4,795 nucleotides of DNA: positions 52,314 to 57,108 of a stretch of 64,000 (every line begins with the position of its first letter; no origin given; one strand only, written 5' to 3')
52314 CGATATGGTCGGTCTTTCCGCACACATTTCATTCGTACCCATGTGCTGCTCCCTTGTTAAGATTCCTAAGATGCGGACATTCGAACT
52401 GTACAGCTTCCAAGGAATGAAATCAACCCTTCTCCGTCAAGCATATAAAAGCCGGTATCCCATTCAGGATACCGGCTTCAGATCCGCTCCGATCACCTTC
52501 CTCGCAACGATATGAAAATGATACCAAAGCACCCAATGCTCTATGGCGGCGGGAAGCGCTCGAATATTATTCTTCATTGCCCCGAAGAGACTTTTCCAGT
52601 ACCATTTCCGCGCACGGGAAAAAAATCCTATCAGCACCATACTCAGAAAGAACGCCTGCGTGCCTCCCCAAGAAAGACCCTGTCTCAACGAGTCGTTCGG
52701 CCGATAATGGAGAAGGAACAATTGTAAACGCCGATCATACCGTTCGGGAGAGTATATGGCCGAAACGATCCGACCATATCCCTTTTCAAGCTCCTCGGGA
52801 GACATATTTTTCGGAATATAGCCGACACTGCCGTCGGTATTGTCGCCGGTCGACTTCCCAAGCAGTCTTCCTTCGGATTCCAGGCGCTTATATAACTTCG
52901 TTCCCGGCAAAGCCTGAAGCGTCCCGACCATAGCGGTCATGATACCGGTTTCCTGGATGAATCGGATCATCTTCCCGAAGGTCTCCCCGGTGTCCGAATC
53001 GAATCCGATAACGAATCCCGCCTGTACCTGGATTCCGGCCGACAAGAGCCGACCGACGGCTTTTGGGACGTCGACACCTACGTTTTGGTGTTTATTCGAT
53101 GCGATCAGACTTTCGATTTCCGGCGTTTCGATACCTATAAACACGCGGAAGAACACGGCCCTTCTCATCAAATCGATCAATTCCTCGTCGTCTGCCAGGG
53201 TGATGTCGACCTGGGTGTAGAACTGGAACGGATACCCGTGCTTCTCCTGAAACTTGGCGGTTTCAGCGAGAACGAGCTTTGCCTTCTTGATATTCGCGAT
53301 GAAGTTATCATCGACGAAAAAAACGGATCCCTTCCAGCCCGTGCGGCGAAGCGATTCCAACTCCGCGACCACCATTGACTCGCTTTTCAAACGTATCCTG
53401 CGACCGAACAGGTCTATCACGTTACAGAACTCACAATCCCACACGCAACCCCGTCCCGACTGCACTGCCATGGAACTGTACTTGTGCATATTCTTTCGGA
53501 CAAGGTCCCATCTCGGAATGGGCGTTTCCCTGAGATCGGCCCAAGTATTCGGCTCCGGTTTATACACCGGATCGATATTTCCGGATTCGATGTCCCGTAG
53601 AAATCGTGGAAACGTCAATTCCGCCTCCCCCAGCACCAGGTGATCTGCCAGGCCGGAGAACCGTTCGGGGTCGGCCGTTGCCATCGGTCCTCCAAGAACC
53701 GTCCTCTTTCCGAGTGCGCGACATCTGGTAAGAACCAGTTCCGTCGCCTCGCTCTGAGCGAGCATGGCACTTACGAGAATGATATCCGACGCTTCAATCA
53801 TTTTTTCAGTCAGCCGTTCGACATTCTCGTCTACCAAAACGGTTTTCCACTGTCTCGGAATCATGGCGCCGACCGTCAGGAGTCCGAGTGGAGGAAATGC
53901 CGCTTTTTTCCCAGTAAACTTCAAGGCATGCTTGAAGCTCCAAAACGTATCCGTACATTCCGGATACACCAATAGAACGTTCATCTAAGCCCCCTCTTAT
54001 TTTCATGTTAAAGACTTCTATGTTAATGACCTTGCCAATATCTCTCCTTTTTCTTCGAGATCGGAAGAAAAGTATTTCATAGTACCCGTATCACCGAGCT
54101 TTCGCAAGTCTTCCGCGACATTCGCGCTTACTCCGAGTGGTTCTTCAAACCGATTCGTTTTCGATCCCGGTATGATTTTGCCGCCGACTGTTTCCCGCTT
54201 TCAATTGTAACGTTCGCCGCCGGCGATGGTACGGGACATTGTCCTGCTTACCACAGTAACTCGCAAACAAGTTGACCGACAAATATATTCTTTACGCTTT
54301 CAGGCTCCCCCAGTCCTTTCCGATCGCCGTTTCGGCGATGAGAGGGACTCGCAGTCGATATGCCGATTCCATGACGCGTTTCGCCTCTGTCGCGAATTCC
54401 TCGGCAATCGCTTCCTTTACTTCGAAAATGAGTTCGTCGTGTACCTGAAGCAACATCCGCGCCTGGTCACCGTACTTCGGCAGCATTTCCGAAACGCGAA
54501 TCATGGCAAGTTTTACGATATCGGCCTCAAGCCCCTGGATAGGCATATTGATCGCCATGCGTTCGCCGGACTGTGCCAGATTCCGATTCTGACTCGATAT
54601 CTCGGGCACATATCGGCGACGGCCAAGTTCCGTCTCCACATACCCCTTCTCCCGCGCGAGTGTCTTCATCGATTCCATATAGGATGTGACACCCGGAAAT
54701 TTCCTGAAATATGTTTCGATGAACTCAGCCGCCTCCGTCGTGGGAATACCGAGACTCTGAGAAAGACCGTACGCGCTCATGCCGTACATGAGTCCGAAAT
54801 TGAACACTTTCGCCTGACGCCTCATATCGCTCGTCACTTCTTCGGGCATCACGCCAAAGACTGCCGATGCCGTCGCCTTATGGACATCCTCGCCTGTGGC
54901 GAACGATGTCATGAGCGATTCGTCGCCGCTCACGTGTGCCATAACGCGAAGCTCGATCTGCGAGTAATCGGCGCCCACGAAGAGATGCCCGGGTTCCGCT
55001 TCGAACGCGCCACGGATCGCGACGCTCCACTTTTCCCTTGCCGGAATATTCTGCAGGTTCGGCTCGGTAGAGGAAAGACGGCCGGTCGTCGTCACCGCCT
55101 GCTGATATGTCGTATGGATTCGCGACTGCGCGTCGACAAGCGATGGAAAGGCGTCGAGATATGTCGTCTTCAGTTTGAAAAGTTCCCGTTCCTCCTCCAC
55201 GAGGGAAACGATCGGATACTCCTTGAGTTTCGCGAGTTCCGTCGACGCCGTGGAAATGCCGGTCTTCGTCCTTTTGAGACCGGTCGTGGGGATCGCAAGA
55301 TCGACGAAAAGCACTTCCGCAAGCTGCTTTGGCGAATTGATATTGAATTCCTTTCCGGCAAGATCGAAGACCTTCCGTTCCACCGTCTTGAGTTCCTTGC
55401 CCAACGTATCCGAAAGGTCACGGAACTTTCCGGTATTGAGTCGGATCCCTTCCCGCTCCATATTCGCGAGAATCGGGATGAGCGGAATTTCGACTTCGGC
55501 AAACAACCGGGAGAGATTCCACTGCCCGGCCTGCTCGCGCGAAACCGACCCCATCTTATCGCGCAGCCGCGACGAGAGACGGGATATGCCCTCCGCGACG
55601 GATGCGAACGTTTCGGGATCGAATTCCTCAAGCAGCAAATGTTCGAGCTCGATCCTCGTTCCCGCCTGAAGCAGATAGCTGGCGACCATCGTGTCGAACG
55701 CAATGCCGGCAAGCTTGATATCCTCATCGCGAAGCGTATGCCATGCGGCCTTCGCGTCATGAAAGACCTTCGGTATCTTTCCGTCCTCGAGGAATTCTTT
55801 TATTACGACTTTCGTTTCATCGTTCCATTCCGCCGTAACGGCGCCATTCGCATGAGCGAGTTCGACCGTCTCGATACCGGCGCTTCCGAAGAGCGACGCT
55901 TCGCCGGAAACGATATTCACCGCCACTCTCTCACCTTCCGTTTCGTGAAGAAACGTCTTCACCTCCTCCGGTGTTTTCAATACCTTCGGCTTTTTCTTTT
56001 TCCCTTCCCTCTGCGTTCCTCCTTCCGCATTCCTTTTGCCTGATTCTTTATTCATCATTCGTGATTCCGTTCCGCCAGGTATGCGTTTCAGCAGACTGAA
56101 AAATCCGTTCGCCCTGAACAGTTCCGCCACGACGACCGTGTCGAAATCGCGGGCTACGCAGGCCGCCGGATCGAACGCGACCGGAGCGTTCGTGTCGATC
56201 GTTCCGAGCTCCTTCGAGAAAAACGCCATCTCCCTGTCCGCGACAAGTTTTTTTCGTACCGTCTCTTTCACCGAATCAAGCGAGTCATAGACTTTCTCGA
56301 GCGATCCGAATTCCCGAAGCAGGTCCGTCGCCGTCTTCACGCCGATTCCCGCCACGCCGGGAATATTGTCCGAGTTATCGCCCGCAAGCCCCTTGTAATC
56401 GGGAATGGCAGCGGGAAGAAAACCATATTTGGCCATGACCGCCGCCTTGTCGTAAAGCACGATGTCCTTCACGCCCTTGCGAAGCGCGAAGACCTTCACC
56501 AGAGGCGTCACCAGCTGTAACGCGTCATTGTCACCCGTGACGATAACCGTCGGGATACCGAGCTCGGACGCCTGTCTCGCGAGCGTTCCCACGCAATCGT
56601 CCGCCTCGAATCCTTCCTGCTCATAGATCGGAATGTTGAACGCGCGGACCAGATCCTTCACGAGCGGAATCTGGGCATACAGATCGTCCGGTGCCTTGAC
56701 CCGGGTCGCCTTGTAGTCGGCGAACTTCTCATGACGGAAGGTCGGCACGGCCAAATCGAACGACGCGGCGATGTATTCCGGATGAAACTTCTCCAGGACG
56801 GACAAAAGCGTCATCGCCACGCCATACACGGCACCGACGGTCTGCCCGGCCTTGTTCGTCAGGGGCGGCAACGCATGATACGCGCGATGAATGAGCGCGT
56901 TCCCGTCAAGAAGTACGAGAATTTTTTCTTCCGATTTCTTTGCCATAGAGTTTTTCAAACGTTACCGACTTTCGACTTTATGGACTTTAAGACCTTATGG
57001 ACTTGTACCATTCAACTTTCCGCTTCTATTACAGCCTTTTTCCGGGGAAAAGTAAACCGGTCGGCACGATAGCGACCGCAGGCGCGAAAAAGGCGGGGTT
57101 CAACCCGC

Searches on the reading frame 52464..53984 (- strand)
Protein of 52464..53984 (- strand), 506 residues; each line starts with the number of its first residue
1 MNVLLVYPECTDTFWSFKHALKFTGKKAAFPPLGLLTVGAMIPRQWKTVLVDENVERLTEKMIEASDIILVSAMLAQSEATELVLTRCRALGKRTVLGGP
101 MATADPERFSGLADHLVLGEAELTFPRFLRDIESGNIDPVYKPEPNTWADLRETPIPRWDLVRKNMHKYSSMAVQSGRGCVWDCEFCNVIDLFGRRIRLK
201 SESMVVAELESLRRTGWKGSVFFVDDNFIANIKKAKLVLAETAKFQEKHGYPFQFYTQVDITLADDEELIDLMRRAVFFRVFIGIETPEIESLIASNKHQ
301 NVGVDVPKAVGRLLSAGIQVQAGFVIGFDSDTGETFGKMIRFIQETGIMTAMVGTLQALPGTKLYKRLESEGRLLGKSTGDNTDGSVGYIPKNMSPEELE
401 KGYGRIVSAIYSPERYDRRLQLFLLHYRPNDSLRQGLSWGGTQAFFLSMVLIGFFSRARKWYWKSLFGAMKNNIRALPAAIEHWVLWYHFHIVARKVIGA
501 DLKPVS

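Call 82: search_protein_families(library=pfam, proteins=[window:52464-53984:-], max_evalue=0.001)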
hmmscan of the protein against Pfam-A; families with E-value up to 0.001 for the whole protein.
window:52464-53984:- (506 aa): 3 families
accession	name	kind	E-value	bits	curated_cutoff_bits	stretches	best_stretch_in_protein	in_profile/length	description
PF13282.11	DUF4070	-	1.2e-30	106.9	22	1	362-498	1-139/144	Domain of unknown function (DUF4070)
PF04055.27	Radical_SAM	-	7.8e-12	46.1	29.5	1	176-343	3-166/166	Radical SAM superfamily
PF02310.24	B12-binding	-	2.4e-09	37.5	32.1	1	30-128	12-120/121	B12 binding domain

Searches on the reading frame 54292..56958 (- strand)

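Call 82: search_protein_families(library=pfam, proteins=[window:54292-56958:-], max_evalue=0.001)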
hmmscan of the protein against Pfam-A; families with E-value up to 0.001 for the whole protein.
window:54292-56958:- (888 aa): 5 families
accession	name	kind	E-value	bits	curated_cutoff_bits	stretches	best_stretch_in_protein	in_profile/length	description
PF00476.26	DNA_pol_A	-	6.2e-147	489.9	34.3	1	512-884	4-380/381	DNA polymerase family A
PF02739.22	5_3_exonuc_N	-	4.2e-54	183.1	34.3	1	14-179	2-164/164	5'-3' exonuclease, N-terminal resolvase-like domain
PF01367.25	5_3_exonuc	-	2e-29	102.4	40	1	182-273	3-95/97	5'-3' exonuclease, C-terminal SAM fold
PF22619.2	DNA_polI_exo1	-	1.2e-09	38.5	27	1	367-433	20-87/140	DNA polymerase I, ribonuclease H-like domain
PF01612.26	DNA_pol_A_exo1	-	5.1e-06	26.8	23.6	1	375-447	57-129/173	3'-5' exonuclease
